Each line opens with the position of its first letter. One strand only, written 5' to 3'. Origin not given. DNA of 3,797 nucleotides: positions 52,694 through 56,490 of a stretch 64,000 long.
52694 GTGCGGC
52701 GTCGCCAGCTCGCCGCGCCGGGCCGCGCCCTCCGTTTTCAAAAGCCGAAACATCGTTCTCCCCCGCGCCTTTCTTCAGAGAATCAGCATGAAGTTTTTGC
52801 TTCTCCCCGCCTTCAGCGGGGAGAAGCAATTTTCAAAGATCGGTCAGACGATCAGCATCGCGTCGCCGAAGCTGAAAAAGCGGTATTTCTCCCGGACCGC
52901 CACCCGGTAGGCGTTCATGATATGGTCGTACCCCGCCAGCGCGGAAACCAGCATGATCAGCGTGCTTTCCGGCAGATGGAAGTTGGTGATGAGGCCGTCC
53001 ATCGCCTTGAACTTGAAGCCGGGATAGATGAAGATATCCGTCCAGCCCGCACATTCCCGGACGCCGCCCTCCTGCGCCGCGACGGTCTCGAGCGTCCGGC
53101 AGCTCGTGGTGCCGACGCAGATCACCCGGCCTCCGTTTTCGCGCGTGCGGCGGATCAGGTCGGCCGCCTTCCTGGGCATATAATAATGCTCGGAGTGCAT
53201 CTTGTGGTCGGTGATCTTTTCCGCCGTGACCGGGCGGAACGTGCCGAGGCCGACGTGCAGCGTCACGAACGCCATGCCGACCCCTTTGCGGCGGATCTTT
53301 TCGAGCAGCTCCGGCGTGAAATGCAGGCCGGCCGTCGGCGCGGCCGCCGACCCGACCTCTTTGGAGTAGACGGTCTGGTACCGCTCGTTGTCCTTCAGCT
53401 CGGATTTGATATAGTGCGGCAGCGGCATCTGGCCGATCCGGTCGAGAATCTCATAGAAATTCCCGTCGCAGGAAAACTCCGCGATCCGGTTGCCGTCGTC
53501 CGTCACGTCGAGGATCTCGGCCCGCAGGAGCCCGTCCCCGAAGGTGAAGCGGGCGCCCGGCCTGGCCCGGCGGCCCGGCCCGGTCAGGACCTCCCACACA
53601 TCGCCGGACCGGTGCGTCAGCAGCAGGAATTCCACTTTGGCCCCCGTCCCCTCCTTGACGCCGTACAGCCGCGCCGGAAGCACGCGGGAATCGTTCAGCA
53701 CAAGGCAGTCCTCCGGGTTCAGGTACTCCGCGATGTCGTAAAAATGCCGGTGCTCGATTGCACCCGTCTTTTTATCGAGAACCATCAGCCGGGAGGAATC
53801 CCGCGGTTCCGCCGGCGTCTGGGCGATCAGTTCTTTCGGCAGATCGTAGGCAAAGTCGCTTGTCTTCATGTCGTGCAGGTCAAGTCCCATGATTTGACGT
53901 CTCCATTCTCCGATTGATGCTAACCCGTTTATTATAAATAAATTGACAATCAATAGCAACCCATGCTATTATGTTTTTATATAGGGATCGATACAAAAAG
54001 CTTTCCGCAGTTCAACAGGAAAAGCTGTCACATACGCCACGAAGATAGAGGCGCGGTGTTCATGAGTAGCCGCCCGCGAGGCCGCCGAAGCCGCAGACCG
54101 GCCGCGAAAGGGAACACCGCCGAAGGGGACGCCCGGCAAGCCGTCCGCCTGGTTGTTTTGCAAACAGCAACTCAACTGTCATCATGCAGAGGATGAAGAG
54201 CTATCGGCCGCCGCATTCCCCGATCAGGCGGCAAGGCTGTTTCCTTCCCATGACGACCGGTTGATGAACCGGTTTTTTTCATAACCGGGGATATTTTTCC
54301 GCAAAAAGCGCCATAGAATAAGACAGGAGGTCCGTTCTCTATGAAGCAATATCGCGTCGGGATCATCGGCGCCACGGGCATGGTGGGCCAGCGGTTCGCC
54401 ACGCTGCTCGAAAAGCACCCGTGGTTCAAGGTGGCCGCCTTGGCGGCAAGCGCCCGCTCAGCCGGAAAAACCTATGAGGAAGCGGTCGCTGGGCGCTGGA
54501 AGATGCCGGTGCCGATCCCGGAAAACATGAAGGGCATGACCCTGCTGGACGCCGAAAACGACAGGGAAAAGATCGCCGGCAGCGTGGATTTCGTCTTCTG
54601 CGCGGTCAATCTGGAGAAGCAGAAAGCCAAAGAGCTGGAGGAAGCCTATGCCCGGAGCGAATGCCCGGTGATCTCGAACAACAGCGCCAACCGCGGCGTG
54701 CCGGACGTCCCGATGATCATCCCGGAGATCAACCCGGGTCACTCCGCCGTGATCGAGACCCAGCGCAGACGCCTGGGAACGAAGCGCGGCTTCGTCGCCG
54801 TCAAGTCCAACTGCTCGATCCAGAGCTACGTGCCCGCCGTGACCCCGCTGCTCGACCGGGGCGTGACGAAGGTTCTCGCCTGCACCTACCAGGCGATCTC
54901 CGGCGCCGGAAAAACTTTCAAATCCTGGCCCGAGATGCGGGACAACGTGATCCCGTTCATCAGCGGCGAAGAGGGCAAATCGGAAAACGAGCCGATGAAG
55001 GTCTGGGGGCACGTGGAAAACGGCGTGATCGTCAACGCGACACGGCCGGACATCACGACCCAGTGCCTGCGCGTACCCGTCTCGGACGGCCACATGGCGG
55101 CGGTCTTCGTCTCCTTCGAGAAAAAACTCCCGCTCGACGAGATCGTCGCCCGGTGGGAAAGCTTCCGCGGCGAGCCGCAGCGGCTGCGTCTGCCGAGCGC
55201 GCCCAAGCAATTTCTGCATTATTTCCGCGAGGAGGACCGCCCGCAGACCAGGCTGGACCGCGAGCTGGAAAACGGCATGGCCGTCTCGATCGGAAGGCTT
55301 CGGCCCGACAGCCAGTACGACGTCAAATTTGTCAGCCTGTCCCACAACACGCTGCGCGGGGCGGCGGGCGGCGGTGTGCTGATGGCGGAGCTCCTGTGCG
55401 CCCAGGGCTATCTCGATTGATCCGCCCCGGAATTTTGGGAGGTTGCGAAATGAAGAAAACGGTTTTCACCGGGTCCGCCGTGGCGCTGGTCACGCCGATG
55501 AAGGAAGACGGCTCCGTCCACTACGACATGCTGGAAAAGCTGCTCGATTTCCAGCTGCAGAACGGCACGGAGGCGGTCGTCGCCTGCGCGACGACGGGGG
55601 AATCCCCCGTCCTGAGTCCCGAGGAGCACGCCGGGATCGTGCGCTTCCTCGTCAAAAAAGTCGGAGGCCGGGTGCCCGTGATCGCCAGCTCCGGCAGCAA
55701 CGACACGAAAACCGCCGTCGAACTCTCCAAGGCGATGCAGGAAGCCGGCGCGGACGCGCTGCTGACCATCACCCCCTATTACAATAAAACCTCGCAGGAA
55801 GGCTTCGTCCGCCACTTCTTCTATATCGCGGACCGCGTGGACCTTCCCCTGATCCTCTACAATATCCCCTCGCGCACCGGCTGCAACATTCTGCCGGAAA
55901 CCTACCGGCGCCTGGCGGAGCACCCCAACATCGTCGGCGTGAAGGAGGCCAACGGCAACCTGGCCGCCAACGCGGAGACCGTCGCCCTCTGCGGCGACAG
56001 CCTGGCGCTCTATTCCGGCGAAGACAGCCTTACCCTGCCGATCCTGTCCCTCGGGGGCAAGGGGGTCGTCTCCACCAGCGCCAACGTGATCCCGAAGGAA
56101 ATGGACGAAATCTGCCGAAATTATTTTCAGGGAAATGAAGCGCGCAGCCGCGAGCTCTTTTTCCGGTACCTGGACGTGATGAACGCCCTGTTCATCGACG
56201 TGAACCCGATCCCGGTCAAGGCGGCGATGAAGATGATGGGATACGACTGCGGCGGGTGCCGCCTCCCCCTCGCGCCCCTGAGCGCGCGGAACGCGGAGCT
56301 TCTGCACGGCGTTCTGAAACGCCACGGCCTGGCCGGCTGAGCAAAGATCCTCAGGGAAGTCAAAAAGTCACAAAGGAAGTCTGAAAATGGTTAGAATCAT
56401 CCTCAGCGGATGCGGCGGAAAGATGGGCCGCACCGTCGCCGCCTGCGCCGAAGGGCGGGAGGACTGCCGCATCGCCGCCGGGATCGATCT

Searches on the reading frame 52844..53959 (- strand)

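Call 4: search_protein_families(library=ncbifam, proteins=[window:52844-53959:-], max_evalue=0.01)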
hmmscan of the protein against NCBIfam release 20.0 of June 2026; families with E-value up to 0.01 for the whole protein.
window:52844-53959:- (371 aa): 3 families
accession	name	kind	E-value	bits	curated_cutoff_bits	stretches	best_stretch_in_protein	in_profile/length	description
NF001140.0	PRK00147.1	equivalog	1.1e-146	488.2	324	1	31-371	1-343/346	tRNA preQ1(34) S-adenosylmethionine ribosyltransferase-isomerase QueA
TIGR00113.1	queA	equivalog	5.3e-139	463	267.45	1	30-371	1-345/345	tRNA preQ1(34) S-adenosylmethionine ribosyltransferase-isomerase QueA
NF002398.0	PRK01424.1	equivalog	1.6e-87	294.1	588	2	189-370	182-362/366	tRNA preQ1(34) S-adenosylmethionine ribosyltransferase-isomerase QueA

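Call 5: search_protein_families(library=pfam, proteins=[window:52844-53959:-], max_evalue=0.01)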
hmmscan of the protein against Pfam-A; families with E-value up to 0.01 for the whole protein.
window:52844-53959:- (371 aa): 1 family
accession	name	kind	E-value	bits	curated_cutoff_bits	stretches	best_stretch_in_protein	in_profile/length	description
PF02547.20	Queuosine_synth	-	2.3e-145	484.2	25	1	33-370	1-322/322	Queuosine biosynthesis protein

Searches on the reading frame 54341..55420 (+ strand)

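Call 41: search_protein_families(library=pfam, proteins=[window:54341-55420:+], max_evalue=0.001)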
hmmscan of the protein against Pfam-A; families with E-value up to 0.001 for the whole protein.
window:54341-55420:+ (359 aa): 2 families
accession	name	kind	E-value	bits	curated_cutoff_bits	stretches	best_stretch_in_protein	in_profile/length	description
PF02774.23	Semialdhyde_dhC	-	7.9e-29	101.5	26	1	168-338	2-183/184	Semialdehyde dehydrogenase, dimerisation domain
PF01118.30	Semialdhyde_dh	-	7.2e-28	97.9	26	1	5-134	1-117/121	Semialdehyde dehydrogenase, NAD binding domain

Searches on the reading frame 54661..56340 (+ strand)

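Call 41: search_protein_families(library=pfam, proteins=[window:54661-56340:+], max_evalue=0.001)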
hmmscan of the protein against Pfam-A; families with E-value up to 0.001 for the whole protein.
window:54661-56340:+ (559 aa): 1 family
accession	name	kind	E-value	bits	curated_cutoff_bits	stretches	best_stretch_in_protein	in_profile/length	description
PF00701.28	DHDPS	-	6e-94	314.4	22.1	1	269-553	2-287/289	Dihydrodipicolinate synthetase family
